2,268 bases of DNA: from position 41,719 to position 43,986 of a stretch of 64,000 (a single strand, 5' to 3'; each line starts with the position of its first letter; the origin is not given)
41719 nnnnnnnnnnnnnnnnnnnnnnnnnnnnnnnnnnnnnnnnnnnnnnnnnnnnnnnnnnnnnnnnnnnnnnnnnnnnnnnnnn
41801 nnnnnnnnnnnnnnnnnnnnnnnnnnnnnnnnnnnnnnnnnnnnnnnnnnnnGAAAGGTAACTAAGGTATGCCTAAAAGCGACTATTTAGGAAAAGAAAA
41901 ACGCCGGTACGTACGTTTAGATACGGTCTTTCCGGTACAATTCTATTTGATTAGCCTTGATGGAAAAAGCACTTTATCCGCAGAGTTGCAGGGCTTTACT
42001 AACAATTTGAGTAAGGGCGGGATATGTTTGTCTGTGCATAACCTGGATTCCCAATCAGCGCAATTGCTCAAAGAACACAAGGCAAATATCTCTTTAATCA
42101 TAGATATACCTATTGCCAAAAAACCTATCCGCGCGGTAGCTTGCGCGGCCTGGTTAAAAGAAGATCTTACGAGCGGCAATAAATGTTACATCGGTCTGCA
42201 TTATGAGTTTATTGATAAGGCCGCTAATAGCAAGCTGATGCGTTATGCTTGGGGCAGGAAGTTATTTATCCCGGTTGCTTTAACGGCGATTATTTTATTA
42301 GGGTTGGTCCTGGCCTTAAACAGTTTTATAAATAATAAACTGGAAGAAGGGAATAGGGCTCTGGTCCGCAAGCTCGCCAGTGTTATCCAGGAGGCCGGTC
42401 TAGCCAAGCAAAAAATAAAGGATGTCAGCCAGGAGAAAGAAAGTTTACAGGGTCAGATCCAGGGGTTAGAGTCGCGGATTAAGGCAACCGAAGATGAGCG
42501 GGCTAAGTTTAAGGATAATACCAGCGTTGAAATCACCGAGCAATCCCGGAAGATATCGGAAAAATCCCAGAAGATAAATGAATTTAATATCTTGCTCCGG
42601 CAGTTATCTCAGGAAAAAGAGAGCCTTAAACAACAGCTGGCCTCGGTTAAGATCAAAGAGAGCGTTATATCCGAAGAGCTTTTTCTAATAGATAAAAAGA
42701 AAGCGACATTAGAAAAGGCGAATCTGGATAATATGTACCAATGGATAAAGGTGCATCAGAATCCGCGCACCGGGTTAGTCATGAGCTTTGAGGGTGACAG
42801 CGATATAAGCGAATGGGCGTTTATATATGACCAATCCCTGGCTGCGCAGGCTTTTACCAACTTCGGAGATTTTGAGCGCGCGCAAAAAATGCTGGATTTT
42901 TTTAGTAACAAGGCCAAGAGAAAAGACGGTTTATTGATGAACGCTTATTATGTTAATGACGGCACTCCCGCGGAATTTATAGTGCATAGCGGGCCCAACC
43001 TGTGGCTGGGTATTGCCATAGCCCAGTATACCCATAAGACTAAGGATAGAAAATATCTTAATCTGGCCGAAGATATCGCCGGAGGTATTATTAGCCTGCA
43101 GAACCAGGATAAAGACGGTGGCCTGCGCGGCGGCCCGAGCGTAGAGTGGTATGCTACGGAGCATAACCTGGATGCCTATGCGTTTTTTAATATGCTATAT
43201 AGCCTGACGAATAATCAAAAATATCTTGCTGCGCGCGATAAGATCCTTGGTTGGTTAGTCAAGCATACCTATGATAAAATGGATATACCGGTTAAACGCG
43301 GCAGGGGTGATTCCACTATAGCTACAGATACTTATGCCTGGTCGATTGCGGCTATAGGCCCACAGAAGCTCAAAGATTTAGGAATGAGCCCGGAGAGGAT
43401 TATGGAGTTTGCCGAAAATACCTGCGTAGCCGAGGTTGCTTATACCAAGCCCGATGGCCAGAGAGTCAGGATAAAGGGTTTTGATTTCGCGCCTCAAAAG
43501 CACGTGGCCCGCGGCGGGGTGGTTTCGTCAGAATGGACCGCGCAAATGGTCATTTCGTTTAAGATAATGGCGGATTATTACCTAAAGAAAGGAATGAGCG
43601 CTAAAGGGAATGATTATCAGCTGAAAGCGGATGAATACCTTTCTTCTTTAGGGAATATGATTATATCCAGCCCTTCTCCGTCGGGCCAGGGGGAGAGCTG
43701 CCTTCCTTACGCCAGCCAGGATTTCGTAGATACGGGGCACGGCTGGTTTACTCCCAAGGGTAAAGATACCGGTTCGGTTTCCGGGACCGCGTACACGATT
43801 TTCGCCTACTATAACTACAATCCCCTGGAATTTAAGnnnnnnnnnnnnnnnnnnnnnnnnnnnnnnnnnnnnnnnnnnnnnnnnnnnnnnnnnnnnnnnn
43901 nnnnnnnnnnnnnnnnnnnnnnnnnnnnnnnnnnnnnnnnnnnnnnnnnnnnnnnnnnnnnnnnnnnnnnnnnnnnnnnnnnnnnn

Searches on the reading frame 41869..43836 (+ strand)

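Call 23: search_protein_families(library=pfam, proteins=[window:41869-43836:+], max_evalue=0.01)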
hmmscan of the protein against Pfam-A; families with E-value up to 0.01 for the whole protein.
window:41869-43836:+ (656 aa): 3 families
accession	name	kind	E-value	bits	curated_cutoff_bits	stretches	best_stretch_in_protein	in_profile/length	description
PF07238.19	PilZ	-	0.00043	21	22.5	1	10-126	1-99/102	PilZ domain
PF25481.1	Nucleoprot-TPR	-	0.002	18.5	27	1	179-253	6-77/80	Nucleoprotein TPR-like domain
PF03663.20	Glyco_hydro_76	-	0.0072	16.3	25.9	0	319-478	35-202/366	Glycosyl hydrolase family 76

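Call 56: search_protein_families(library=padloc, proteins=[window:41869-43836:+], max_evalue=0.01)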
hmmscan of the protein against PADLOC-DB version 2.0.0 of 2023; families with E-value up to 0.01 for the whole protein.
window:41869-43836:+ (656 aa): 5 families
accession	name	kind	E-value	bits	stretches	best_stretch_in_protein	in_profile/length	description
PDLC03859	LmuB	-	0.00015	19.1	1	156-284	339-471/611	-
PDLC00254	LmuB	-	0.0012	15.6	1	157-283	230-361/563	AAA ATPase domain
PDLC00505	JetC1|JetC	-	0.0013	14.9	1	149-292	213-356/1118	DUF3584 domain; MukB-like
PDLC00551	JetC2|JetC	-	0.0038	13.1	1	165-311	858-1002/1365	DUF3584 domain; MukB-like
PDLC00580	JetC3|JetC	-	0.0063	12.8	1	166-288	258-380/1068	DUF3584 domain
